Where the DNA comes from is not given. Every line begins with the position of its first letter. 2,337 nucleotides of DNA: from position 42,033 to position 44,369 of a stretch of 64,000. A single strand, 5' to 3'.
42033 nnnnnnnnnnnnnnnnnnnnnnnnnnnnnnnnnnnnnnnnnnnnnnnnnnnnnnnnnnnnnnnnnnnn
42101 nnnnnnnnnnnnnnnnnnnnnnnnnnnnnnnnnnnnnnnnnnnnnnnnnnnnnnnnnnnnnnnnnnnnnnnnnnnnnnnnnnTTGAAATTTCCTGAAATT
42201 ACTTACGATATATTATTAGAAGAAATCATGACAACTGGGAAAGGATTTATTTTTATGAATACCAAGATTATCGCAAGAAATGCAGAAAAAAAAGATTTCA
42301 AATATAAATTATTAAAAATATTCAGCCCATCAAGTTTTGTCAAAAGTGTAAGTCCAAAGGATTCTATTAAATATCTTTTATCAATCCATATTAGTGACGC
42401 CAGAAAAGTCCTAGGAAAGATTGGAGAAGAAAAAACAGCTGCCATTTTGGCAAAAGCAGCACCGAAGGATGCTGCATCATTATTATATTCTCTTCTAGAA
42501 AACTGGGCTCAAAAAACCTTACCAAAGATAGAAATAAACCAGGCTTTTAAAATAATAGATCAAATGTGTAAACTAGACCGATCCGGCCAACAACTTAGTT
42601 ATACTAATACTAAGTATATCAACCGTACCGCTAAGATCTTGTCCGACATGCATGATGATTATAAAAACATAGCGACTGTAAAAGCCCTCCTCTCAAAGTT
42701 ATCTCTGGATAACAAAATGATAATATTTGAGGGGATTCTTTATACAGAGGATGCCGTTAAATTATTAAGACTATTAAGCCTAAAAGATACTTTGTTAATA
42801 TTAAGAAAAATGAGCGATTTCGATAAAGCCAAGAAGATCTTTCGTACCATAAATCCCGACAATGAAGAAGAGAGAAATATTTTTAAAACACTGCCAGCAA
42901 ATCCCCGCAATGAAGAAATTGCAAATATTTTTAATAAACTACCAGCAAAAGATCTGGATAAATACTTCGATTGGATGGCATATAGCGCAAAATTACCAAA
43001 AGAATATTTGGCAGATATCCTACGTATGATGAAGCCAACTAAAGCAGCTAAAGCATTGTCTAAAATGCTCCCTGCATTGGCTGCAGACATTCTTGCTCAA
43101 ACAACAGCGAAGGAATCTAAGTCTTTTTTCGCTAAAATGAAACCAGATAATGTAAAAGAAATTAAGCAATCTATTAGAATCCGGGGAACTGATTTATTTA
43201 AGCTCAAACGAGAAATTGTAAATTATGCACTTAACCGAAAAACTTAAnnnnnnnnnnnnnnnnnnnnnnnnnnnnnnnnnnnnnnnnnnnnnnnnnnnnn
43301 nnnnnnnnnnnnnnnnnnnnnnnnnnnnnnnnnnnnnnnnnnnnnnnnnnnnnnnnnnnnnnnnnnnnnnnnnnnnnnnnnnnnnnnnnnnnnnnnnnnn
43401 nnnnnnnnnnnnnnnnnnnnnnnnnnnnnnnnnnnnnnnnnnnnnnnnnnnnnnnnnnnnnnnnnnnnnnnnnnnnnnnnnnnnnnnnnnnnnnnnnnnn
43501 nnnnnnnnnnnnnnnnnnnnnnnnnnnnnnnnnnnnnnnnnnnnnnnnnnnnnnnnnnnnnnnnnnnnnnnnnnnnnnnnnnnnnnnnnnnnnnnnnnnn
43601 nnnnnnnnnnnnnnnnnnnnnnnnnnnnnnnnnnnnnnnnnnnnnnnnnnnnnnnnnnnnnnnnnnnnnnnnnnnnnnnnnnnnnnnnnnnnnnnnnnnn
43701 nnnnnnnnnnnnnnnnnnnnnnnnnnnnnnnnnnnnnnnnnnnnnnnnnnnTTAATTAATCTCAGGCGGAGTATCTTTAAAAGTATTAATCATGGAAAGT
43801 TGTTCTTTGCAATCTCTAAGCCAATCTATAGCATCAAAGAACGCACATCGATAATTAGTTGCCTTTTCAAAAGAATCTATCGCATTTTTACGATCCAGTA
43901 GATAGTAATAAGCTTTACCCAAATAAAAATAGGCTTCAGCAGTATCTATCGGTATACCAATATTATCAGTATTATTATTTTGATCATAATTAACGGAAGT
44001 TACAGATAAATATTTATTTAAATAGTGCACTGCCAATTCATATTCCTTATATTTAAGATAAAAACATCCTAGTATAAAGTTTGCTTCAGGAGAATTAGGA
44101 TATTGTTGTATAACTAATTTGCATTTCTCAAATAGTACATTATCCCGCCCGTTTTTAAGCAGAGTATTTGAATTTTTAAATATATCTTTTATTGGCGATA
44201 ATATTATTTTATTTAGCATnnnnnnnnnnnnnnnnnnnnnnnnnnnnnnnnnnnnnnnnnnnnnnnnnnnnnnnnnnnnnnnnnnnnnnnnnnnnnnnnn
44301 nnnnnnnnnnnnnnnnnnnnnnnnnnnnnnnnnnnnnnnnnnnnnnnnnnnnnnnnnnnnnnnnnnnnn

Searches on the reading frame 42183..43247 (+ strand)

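Call 26: search_protein_families(library=pfam, proteins=[window:42183-43247:+], max_evalue=0.001)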
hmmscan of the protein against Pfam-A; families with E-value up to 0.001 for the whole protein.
window:42183-43247:+ (354 aa): 3 families
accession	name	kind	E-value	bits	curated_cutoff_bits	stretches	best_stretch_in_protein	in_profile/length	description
PF03448.22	MgtE_N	-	4.2e-14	53.3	25.9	1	269-329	11-71/102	MgtE intracellular N domain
PF14300.12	DMP19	-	0.00047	21.2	25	0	187-255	36-99/112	DMP19-like protein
PF14842.11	FliG_N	-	0.00096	20.2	25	0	95-134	6-45/104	FliG N-terminal domain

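Call 28: search_protein_families(library=ncbifam, proteins=[window:42183-43247:+], max_evalue=0.001)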
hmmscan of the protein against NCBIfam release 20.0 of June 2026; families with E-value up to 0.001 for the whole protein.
window:42183-43247:+ (354 aa): 0 families

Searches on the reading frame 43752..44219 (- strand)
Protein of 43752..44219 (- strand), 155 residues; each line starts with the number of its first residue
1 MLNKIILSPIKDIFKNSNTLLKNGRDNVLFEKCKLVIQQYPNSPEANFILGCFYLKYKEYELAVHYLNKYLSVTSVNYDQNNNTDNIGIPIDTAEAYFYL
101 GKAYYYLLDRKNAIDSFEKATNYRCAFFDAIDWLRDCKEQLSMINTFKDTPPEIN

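Call 26: search_protein_families(library=pfam, proteins=[window:43752-44219:-], max_evalue=0.001)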
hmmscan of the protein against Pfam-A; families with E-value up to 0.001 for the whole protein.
window:43752-44219:- (155 aa): 5 families
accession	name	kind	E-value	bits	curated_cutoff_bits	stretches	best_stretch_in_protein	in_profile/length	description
PF07719.23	TPR_2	-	1.1e-07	31.8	27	1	94-121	1-28/34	Tetratricopeptide repeat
PF00515.34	TPR_1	-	3.9e-06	26.9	27.8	0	94-120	1-27/34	Tetratricopeptide repeat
PF13181.12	TPR_8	-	9.6e-06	25.8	25.7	0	45-73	2-30/34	Tetratricopeptide repeat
PF13174.12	TPR_6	-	5.9e-05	23.9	26.3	0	95-120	1-26/33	Tetratricopeptide repeat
PF13431.12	TPR_17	-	0.00018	22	24.4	0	34-64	3-33/34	Tetratricopeptide repeat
